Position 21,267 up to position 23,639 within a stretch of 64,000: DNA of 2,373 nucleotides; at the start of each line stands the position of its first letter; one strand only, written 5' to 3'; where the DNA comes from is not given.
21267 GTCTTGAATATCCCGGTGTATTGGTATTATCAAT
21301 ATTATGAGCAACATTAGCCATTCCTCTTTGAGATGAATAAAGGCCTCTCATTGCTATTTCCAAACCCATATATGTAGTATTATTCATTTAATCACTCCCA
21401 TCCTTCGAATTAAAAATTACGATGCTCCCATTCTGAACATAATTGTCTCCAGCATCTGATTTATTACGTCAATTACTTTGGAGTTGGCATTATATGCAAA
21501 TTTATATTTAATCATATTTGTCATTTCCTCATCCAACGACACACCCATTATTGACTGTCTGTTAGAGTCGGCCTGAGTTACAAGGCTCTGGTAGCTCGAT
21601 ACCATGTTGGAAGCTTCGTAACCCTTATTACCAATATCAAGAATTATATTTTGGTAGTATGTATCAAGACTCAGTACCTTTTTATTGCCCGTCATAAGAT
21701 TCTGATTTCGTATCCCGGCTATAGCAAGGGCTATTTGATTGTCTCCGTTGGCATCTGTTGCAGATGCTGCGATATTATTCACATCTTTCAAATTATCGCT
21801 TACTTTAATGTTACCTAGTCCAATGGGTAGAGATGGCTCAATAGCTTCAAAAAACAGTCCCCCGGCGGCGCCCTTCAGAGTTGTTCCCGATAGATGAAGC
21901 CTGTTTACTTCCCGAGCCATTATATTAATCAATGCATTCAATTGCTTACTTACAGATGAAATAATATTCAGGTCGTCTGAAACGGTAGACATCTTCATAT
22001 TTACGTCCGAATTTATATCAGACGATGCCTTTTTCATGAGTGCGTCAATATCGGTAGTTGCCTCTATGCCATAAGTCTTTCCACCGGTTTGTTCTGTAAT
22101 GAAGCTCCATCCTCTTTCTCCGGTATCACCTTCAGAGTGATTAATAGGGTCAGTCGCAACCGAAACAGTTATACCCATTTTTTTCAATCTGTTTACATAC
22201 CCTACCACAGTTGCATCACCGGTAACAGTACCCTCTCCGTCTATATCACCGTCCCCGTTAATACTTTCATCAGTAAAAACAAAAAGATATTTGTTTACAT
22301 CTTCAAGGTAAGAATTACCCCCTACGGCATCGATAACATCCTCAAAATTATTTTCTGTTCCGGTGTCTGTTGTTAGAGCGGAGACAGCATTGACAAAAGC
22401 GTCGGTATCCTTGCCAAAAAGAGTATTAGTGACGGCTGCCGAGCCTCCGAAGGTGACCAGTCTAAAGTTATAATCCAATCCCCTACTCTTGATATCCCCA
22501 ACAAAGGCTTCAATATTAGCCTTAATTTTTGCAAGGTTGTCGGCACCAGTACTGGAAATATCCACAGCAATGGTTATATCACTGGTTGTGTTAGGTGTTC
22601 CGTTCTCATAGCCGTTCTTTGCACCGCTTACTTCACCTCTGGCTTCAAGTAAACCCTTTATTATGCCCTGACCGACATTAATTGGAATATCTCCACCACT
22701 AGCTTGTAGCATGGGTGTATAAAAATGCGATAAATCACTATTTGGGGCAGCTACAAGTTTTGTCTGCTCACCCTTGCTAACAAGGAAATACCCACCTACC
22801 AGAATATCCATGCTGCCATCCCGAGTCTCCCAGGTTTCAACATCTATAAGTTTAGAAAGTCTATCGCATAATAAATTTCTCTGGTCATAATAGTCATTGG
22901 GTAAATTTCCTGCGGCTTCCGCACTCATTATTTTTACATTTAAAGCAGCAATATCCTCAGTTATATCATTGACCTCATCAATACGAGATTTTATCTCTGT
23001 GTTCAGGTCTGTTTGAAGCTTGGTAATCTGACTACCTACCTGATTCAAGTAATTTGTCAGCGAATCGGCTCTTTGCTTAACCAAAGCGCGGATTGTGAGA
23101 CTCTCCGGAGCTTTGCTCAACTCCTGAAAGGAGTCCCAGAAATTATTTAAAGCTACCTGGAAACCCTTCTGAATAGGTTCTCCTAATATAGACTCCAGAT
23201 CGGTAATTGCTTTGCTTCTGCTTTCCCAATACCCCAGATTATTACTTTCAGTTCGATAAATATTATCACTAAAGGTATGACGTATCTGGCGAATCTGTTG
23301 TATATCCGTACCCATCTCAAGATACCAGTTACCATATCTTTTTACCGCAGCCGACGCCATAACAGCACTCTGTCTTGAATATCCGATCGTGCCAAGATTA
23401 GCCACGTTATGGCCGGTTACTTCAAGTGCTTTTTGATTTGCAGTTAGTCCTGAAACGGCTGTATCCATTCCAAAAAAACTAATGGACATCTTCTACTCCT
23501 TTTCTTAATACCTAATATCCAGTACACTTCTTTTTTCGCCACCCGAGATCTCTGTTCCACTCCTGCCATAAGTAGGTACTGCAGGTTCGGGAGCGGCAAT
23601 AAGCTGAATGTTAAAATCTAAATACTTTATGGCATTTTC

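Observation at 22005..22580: vWA domain with near-complete MIDAS motif inserted into a FlgK hook-filament junction protein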

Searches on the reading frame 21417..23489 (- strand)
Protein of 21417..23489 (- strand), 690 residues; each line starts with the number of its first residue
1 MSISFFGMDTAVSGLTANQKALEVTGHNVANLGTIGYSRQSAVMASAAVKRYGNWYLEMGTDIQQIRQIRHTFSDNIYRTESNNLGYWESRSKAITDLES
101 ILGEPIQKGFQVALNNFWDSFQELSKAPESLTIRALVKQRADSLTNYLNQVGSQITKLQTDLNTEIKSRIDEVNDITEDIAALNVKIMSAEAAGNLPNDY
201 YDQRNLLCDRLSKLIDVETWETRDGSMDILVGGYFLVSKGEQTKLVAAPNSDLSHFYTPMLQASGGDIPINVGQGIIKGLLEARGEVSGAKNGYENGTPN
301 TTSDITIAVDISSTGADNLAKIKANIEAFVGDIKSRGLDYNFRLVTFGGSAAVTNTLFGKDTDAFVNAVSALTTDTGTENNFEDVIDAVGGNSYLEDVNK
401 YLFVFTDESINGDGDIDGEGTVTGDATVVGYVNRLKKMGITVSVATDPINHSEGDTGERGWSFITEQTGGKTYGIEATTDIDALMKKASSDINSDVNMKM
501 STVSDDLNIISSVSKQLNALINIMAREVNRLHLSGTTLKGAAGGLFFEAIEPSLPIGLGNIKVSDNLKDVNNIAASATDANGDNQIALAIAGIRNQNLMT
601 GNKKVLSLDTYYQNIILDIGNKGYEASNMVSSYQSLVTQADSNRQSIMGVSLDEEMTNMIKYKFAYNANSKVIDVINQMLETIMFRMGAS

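Call 3: search_protein_families(library=pfam, proteins=[window:21417-23489:-], max_evalue=0.1)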
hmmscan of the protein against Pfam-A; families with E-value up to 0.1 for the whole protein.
window:21417-23489:- (690 aa): 7 families
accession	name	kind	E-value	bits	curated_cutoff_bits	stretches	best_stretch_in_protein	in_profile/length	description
PF22638.1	FlgK_D1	-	5.8e-48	163.9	28.6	2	96-287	2-195/233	Flagellar hook-associated protein FlgK helical domain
PF06429.18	Flg_bbr_C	-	6.6e-10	38.8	23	1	648-683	8-43/46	Flagellar basal body rod FlgEFG protein C-terminal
PF00092.34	VWA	-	2.5e-07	31.5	23.8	1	304-441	1-133/174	von Willebrand factor type A domain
PF00460.25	Flg_bb_rod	-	2.6e-06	27.7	20.7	1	8-37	1-30/31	Flagella basal body rod protein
PF07889.17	DUF1664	-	0.048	14.2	34.6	0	143-184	38-82/124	Protein of unknown function (DUF1664)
PF24151.2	ArlX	-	0.072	13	28.7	1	136-191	57-111/229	ArlX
PF07445.17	PriC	-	0.077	13.3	23.3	0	134-192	31-90/174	Primosomal replication protein priC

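Call 4: search_protein_families(library=ncbifam, proteins=[window:21417-23489:-], max_evalue=0.1)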
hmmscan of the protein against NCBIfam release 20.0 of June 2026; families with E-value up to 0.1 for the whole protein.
window:21417-23489:- (690 aa): 13 families
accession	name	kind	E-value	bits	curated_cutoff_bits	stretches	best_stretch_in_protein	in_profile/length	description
TIGR02492.1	flgK_ends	equivalog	8.7e-93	312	170.75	2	8-288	3-290/437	flagellar hook-associated protein FlgK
NF004241.1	PRK05682.1-5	equivalog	3.3e-10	39.7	469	2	10-43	7-40/446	flagellar hook protein FlgE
TIGR02488.1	flgG_G_neg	equivalog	6e-09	35.8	252.75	2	8-45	2-39/259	flagellar basal-body rod protein FlgG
TIGR03506.1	FlgEFG_subfam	subfamily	1.9e-08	34.4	70.25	1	8-69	3-65/351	flagellar hook-basal body complex protein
NF040922.1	flgE_Caulobact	equivalog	2e-08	33.7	750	1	8-44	7-43/505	flagellar hook protein FlgE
NF004238.1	PRK05682.1-1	equivalog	1.5e-07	31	400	1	8-68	3-65/414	flagellar hook protein FlgE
NF004242.0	PRK05682.2-1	equivalog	3.7e-07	29.3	365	2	7-45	6-44/422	flagellar hook protein FlgE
TIGR01395.1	FlgC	equivalog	3.4e-06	27.4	102.1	1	649-682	98-131/137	flagellar basal body rod protein FlgC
NF004243.1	PRK05682.2-2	equivalog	6.3e-06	25.5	801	2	7-67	6-66/420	flagellar hook protein FlgE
NF009456.0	PRK12816.1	equivalog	0.00012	21.9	416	1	649-683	225-259/264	flagellar basal body rod protein FlgG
TIGR02490.1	flgF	equivalog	0.0011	18.5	178.5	1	10-50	3-43/218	flagellar basal-body rod protein FlgF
NF009275.1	PRK12632.1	equivalog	0.0066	16.8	170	1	7-47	7-47/130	flagellar basal body rod protein FlgC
NF009264.0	PRK12621.1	equivalog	0.064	13.6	163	0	650-683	97-130/136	flagellar basal body rod protein FlgB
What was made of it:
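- Checked: The ORF is a bona fide FlgK: TIGR02492 312 bits against a cutoff of 170.75, FlgK_D1 5.8e-48, plus Flg_bb_rod and Flg_bbr_C (calls 3, 4).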

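Call 5: find_homologous_proteins(query=window:21417-23489:-, max_evalue=0.00001)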
Query window:21417-23489:- (690 aa): 611 proteins with E <= 0.00001 among 8000 candidates; the best 120 are listed.
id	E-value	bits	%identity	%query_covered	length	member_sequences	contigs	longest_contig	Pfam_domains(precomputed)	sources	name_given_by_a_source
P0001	0.0e+0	1499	100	100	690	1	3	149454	PF06429.19,PF00460.26,PF00092.35,PF22638.2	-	-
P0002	0.0e+0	1265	85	100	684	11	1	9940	PF06429.19,PF00460.26,PF00092.35,PF22638.2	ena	-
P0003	0.0e+0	1242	83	100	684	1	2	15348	PF06429.19,PF00460.26,PF00092.35,PF22638.2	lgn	-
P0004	0.0e+0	1242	83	100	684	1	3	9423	PF06429.19,PF00460.26,PF00092.35,PF22638.2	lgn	-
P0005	0.0e+0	1241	83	100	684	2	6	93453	PF06429.19,PF00460.26,PF00092.35,PF22638.2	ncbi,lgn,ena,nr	ncbi:MAG TPA: flagellar hook-associated protein FlgK [Clostridiaceae bacterium]|nr:flagellar hook-as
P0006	0.0e+0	1240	82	100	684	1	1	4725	PF06429.19,PF00460.26,PF00092.35,PF22638.2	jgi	-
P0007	0.0e+0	1240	83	100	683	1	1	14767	PF06429.19,PF00460.26,PF00092.35,PF22638.2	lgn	-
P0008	0.0e+0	1239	82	100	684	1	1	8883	PF06429.19,PF00460.26,PF00092.35,PF22638.2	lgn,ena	-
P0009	0.0e+0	1239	82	100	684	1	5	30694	PF06429.19,PF00460.26,PF00092.35,PF22638.2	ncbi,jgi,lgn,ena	-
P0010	0.0e+0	1237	82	100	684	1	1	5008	PF06429.19,PF00460.26,PF00092.35,PF22638.2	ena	-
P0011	0.0e+0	1235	82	100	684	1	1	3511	PF06429.19,PF00460.26,PF00092.35,PF22638.2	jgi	jgi:flagellar hook-associated protein 1 FlgK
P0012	0.0e+0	1219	81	100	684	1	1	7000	PF06429.19,PF00460.26,PF00092.35,PF22638.2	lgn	-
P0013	0.0e+0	1196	80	100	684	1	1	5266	PF06429.19,PF00460.26,PF00092.35,PF22638.2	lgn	-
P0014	0.0e+0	1186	79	100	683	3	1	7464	PF06429.19,PF00460.26,PF22638.2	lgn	-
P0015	0.0e+0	1172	78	100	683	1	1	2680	PF06429.19,PF00460.26,PF22638.2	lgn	-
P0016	0.0e+0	1163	77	100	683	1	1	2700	PF06429.19,PF00460.26,PF22638.2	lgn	-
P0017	0.0e+0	1154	77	100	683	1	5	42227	PF06429.19,PF00460.26,PF00092.35,PF22638.2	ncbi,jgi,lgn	ncbi:MAG: flagellar hook-associated protein FlgK [Acetivibrionales bacterium]|jgi:flagellar hook-ass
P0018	0.0e+0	1150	77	100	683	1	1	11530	PF06429.19,PF00460.26,PF22638.2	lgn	-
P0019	0.0e+0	1143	77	100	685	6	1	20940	PF06429.19,PF00460.26,PF00092.35,PF22638.2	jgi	-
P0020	0.0e+0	1139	76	100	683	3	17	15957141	PF06429.19,PF00460.26,PF00092.35,PF22638.2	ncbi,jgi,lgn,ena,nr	ncbi:MAG TPA: flagellar hook-associated protein FlgK [Clostridiaceae bacterium]|jgi:flagellar hook-a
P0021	0.0e+0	1136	76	100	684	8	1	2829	PF06429.19,PF00460.26,PF00092.35,PF22638.2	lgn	-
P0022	0.0e+0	1134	75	100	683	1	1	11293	PF06429.19,PF00460.26,PF00092.35,PF22638.2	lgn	-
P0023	0.0e+0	1127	75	100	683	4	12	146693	PF06429.19,PF00460.26,PF00092.35,PF22638.2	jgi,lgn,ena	-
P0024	0.0e+0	1119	75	100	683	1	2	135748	PF06429.19,PF00460.26,PF00092.35,PF22638.2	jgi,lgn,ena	-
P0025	0.0e+0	1110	74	100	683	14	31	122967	PF06429.19,PF00460.26,PF22638.2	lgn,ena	-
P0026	0.0e+0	1110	75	100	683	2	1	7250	PF06429.19,PF00460.26,PF00092.35,PF22638.2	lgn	-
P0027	0.0e+0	1099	74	100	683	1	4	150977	PF06429.19,PF00460.26,PF22638.2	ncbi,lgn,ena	-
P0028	0.0e+0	1096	74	100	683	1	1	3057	PF06429.19,PF00460.26,PF22638.2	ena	-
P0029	0.0e+0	1096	74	100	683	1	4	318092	PF06429.19,PF00460.26,PF22638.2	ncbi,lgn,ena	-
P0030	0.0e+0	1094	73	100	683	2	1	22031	PF06429.19,PF00460.26,PF00092.35,PF22638.2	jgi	-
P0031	0.0e+0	1089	75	100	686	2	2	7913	PF07445.18,PF06429.19,PF00460.26,PF00092.35,PF22638.2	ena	-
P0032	0.0e+0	1089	72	100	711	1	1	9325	PF06429.19,PF00460.26,PF22638.2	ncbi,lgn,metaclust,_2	metaclust:\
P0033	0.0e+0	1087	73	100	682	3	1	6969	PF06429.19,PF00460.26,PF22638.2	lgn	-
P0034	0.0e+0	1086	73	100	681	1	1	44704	PF06429.19,PF00460.26,PF00092.35,PF22638.2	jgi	-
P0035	0.0e+0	1084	73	100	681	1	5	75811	PF06429.19,PF00460.26,PF00092.35,PF22638.2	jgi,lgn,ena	-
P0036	0.0e+0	1047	72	99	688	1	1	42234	PF06429.19,PF00460.26,PF22638.2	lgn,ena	-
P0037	0.0e+0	1041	70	100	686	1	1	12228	PF06429.19,PF00460.26,PF22638.2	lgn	-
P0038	0.0e+0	1040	71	99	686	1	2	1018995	PF06429.19,PF00460.26,PF00092.35,PF22638.2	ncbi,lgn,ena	-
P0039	0.0e+0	1040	71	99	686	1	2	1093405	PF06429.19,PF00460.26,PF00092.35,PF22638.2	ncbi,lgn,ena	-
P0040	0.0e+0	1027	70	100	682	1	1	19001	PF06429.19,PF00460.26,PF22638.2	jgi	jgi:flagellar hook-associated protein 1 FlgK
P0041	0.0e+0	1026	70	100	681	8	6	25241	PF06429.19,PF00460.26,PF00092.35,PF22638.2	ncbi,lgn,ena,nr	ncbi:MAG: flagellar hook-associated protein FlgK [Clostridiaceae bacterium]|nr:flagellar hook-associ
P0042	0.0e+0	1025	70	99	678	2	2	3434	PF06429.19,PF00460.26,PF22638.2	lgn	-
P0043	0.0e+0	1023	72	100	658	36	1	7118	PF06429.19,PF00460.26,PF22638.2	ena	-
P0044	0.0e+0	1021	70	100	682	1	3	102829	PF06429.19,PF00460.26,PF22638.2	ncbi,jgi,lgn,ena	jgi:flagellar hook-associated protein 1 FlgK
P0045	0.0e+0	1021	70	100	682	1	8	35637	PF06429.19,PF00460.26,PF22638.2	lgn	-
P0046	0.0e+0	1017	71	100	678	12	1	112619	PF06429.19,PF00460.26,PF00092.35,PF22638.2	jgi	-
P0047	0.0e+0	1017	70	99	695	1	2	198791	PF06429.19,PF00460.26,PF22638.2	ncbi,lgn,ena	-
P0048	0.0e+0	1012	69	100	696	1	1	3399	PF06429.19,PF00460.26,PF22638.2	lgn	-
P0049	0.0e+0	1012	69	100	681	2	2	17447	PF06429.19,PF00460.26,PF00092.35,PF22638.2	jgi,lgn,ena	-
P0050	6.1e-298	1008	72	100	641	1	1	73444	PF06429.19,PF00460.26,PF22638.2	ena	-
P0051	1.9e-296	1003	70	99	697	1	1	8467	PF06429.19,PF00460.26,PF00092.35,PF22638.2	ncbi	-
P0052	2.6e-290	983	67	99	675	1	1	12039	PF06429.19,PF00460.26,PF22638.2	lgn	-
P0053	7.4e-289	978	66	99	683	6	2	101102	PF06429.19,PF00460.26,PF22638.2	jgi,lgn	-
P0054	2.1e-288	976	67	99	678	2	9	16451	PF06429.19,PF00460.26,PF22638.2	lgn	-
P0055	1.6e-280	950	65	100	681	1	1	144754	PF06429.19,PF00460.26,PF22638.2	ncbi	-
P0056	2.1e-280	950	67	100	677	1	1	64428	PF06429.19,PF00460.26,PF22638.2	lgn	-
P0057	1.3e-279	947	65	100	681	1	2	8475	PF06429.19,PF00460.26,PF22638.2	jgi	-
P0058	6.1e-279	945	65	100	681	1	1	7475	PF06429.19,PF00460.26,PF22638.2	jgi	-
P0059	6.6e-279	945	63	100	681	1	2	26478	PF06429.19,PF00460.26,PF22638.2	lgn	-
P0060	1.5e-278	944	65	100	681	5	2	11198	PF06429.19,PF00460.26,PF22638.2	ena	-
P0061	1.6e-278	944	67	99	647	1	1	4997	PF06429.19,PF00460.26,PF22638.2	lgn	-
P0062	1.3e-277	941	69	94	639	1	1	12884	PF06429.19,PF22638.2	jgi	-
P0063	1.3e-277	941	65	100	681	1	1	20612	PF06429.19,PF00460.26,PF22638.2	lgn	-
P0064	3.0e-275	933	63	100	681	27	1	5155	PF06429.19,PF00460.26,PF22638.2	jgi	-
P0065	5.9e-274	929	64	100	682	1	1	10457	PF06429.19,PF00460.26,PF22638.2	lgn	-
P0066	6.2e-272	922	63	100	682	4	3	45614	PF06429.19,PF00460.26,PF22638.2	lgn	-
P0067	1.2e-271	921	65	100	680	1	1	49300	PF06429.19,PF00460.26,PF22638.2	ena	-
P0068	5.1e-270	916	64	100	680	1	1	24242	PF06429.19,PF00460.26,PF22638.2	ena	-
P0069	1.7e-266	904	62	100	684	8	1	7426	PF06429.19,PF00460.26,PF22638.2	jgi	jgi:flagellar hook-associated protein 1 FlgK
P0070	6.1e-266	902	63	99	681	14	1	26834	PF06429.19,PF00460.26,PF22638.2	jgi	-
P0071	5.2e-265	899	62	100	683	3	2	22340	PF06429.19,PF00460.26,PF22638.2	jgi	-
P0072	5.9e-264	896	63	100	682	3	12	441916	PF06429.19,PF00460.26,PF22638.2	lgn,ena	-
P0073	8.7e-263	892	61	100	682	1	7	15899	PF06429.19,PF22638.2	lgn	-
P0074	1.4e-259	881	61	99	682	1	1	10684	PF06429.19,PF00460.26,PF22638.2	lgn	-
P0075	9.3e-253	859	59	99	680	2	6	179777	PF06429.19,PF00460.26,PF22638.2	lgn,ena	-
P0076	1.2e-251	855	59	99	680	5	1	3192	PF06429.19,PF00460.26,PF22638.2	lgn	-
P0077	5.1e-248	843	58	99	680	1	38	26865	PF06429.19,PF00460.26,PF22638.2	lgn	-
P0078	8.7e-247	839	59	99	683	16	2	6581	PF06429.19,PF00460.26,PF22638.2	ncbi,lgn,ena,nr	ncbi:MAG TPA: flagellar hook-associated protein FlgK [Thermoclostridium caenicola]|nr:flagellar hook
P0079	1.1e-238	812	56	100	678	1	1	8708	PF06429.19,PF22638.2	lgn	-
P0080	4.8e-237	807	55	100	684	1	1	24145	PF06429.19,PF22638.2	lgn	-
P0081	1.0e-234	799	55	100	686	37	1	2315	PF06429.19,PF22638.2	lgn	-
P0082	5.5e-231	787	54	100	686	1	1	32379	PF06429.19,PF00460.26,PF22638.2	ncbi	-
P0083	7.0e-231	786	55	100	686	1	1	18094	PF06429.19,PF00460.26,PF22638.2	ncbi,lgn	-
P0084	4.8e-230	784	55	100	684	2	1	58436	PF06429.19,PF22638.2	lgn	-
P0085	3.2e-229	781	55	100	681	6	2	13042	PF06429.19,PF22638.2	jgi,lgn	jgi:flagellar hook-associated protein 1 FlgK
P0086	1.7e-228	778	54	100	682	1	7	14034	PF06429.19,PF00460.26,PF22638.2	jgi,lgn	jgi:flagellar hook-associated protein 1 FlgK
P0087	7.2e-228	776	54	100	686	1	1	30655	PF06429.19,PF22638.2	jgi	-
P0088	8.7e-228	776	53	100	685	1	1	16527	PF06429.19,PF00460.26,PF22638.2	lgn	-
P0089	1.4e-227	775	54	100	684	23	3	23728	PF06429.19,PF00460.26,PF22638.2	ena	-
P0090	4.2e-227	774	54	100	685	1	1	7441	PF06429.19,PF00460.26,PF22638.2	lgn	-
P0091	3.0e-226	771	53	100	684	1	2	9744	PF06429.19,PF00460.26,PF22638.2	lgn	-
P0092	2.2e-224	765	54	100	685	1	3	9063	PF06429.19,PF00460.26,PF22638.2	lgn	-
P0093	3.4e-224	764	55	100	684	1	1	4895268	PF06429.19,PF00460.26,PF22638.2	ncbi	-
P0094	1.0e-223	763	54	100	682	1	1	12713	PF06429.19,PF00460.26,PF22638.2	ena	-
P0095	1.1e-222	759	53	100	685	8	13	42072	PF06429.19,PF00460.26,PF22638.2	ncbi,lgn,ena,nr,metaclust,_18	ncbi:MAG: flagellar hook-associated protein FlgK [Clostridiaceae bacterium]|nr:flagellar hook-associ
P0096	1.4e-222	759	53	100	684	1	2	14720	PF06429.19,PF00460.26,PF22638.2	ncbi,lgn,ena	-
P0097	4.8e-222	757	53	100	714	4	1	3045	PF06429.19,PF22638.2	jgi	jgi:flagellar hook-associated protein 1 FlgK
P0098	2.0e-221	755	53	100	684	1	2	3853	PF06429.19,PF00460.26,PF22638.2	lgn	-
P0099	3.7e-220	751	52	100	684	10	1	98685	PF06429.19,PF00460.26,PF22638.2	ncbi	-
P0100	4.3e-218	744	52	100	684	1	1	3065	PF06429.19,PF00460.26,PF22638.2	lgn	-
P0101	4.7e-218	744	52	100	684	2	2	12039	PF06429.19,PF00460.26,PF22638.2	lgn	-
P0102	1.5e-217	742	53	100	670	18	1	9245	PF06429.19,PF00460.26,PF22638.2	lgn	-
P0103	2.1e-213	729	53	100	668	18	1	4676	PF06429.19,PF00460.26,PF22638.2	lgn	-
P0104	2.8e-213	728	53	99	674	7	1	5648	PF06429.19,PF00460.26,PF22638.2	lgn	-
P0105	2.1e-212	725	53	100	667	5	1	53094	PF06429.19,PF00460.26,PF22638.2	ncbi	-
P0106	8.1e-212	723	54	100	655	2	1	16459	PF06429.19,PF22638.2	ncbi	-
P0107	5.1e-211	721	53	100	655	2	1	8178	PF06429.19,PF22638.2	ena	-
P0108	3.9e-210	718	53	100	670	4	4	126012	PF06429.19,PF00460.26,PF22638.2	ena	-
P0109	8.0e-210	717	52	100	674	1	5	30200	PF06429.19,PF00460.26,PF00092.35,PF22638.2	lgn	-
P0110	1.3e-207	710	53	100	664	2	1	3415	PF06429.19,PF00460.26,PF22638.2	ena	-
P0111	2.6e-207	708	52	100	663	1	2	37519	PF06429.19,PF00460.26,PF22638.2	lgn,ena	-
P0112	2.9e-207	708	52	100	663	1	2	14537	PF06429.19,PF00460.26,PF22638.2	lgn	-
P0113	3.0e-207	708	52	100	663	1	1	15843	PF06429.19,PF00460.26,PF22638.2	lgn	-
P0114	4.2e-207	708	53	100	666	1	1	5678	PF06429.19,PF00460.26,PF22638.2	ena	-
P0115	4.4e-207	708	52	100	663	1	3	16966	PF06429.19,PF00460.26,PF22638.2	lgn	-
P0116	4.6e-207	708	53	100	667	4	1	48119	PF06429.19,PF00460.26,PF00092.35,PF22638.2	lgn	-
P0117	1.1e-206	706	52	100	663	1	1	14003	PF06429.19,PF00460.26,PF22638.2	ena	-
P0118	1.2e-206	706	51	100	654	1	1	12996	PF06429.19,PF22638.2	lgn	-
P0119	1.6e-206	706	52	100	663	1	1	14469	PF06429.19,PF00460.26,PF22638.2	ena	-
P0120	3.1e-206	705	44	75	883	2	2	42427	PF06429.19,PF00092.35,PF22638.2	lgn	-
